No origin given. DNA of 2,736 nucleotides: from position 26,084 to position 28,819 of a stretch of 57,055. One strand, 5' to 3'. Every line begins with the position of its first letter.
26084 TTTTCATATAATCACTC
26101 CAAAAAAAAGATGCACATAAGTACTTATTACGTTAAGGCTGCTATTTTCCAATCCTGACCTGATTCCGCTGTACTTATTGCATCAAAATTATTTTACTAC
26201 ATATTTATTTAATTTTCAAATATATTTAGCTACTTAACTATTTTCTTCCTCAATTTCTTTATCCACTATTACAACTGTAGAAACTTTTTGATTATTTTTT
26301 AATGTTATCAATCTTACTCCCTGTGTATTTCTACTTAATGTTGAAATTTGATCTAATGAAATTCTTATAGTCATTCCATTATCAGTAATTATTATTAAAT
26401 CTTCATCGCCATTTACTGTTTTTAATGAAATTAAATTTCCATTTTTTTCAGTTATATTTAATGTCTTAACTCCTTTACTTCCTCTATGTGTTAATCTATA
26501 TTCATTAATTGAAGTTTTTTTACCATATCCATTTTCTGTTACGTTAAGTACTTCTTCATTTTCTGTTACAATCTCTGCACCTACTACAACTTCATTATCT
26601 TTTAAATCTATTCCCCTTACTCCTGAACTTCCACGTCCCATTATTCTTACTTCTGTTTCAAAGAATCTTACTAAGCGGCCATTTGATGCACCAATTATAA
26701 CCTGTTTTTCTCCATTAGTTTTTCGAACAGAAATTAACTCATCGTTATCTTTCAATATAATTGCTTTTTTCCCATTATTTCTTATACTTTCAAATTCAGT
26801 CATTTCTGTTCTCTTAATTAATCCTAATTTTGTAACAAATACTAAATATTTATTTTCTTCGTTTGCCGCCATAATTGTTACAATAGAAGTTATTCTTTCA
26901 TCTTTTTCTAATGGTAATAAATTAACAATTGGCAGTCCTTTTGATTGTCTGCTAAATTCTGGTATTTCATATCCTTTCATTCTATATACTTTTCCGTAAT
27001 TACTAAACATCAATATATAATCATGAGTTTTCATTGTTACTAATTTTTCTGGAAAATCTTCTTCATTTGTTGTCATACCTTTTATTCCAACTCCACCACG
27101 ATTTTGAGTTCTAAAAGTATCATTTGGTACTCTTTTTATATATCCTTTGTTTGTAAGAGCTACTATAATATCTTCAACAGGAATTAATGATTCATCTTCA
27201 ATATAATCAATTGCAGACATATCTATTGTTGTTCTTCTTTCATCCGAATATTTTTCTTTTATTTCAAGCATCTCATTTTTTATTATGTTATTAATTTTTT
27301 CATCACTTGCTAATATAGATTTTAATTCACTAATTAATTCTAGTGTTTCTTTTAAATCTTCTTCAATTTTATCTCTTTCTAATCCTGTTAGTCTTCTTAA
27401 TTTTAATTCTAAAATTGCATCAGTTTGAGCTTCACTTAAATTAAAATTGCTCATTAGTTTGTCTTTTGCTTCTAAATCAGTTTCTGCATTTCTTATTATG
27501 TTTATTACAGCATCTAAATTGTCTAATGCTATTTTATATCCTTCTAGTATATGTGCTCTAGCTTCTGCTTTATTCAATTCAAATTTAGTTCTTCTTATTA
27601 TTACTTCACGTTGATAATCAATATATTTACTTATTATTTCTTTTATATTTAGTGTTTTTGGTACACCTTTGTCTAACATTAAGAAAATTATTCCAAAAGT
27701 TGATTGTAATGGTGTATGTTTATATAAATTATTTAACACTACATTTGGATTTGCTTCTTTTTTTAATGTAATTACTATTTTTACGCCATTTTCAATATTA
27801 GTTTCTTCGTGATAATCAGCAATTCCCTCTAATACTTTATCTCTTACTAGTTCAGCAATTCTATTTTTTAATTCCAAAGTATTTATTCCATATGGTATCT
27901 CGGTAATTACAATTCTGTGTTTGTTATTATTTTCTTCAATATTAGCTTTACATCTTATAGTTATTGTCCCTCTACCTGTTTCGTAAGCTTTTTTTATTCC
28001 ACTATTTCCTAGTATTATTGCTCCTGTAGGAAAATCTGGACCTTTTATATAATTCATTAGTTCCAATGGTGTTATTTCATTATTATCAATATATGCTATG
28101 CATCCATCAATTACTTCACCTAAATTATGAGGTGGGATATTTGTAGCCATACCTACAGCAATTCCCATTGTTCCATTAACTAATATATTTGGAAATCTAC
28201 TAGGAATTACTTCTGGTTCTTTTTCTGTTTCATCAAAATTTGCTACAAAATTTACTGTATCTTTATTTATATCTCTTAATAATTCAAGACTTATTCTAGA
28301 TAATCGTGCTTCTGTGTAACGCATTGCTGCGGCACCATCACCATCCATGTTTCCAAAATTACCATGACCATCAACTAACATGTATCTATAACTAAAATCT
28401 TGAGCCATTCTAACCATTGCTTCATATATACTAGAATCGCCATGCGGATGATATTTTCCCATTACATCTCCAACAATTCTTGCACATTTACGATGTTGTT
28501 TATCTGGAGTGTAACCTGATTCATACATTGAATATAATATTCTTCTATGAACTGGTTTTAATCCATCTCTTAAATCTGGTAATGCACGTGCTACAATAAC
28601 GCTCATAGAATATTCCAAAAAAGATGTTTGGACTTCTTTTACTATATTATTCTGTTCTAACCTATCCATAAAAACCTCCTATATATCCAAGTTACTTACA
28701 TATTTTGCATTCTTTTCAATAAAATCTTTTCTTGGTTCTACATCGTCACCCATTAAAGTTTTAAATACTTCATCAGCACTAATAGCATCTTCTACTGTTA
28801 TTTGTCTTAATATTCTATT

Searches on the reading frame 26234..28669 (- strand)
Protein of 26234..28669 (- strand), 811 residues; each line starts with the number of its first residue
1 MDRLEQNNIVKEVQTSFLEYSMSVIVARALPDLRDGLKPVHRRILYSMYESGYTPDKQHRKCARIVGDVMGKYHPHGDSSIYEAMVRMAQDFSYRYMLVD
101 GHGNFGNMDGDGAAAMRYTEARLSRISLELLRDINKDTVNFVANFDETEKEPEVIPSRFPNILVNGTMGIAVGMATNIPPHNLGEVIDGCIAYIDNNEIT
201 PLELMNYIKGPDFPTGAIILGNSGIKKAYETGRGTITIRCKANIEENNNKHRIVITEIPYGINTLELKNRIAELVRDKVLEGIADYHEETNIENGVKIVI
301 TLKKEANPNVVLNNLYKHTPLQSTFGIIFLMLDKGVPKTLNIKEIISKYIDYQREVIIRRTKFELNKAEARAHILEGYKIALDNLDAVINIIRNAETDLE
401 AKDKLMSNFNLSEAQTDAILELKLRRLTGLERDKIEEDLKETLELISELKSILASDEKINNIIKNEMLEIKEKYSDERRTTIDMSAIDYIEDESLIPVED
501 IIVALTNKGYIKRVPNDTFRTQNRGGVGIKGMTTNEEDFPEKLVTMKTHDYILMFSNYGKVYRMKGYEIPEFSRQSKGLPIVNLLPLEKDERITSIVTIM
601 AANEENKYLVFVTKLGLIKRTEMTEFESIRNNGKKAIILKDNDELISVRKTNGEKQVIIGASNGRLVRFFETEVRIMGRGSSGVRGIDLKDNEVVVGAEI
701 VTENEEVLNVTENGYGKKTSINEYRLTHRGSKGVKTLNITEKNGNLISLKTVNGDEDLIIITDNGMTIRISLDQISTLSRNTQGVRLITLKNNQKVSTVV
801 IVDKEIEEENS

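Call 63: search_protein_families(library=ncbifam, proteins=[window:26234-28669:-], max_evalue=0.00001)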
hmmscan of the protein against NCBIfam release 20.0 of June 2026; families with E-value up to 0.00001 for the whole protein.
window:26234-28669:- (811 aa): 10 families
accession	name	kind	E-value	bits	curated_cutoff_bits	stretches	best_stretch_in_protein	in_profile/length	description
NF004043.1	PRK05560.1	equivalog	0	1172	902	1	4-800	2-796/798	DNA gyrase subunit A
TIGR01063.1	gyrA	equivalog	0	1145.5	877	1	6-802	3-798/800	DNA topoisomerase (ATP-hydrolyzing) subunit A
NF038098.1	GyrA_w_intein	exception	3.3e-264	879.9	1850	2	119-808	538-1229/1232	intein-containing DNA gyrase subunit A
NF004044.1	PRK05561.1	subfamily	7.6e-253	841.5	654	2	11-706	4-690/738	DNA topoisomerase (ATP-hydrolyzing)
NF010586.0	PRK13979.1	equivalog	7.4e-221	735.7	1475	3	14-582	23-596/957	DNA topoisomerase IV subunit A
TIGR01061.1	parC_Gpos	equivalog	2.7e-217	723.7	813.25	2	13-742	10-735/737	DNA topoisomerase IV subunit A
TIGR01062.1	parC_Gneg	equivalog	4.4e-172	573.9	628.9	1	6-693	3-674/735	DNA topoisomerase IV subunit A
NF007209.0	PRK09631.1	equivalog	6.1e-70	236.6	644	1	8-510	3-481/635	DNA topoisomerase IV subunit A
NF009397.0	PRK12758.1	equivalog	7.1e-70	236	780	1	14-496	28-488/870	DNA gyrase/topoisomerase IV subunit A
NF007208.0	PRK09630.1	equivalog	8.8e-48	163.4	598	1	9-350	4-317/479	DNA topoisomerase IV subunit A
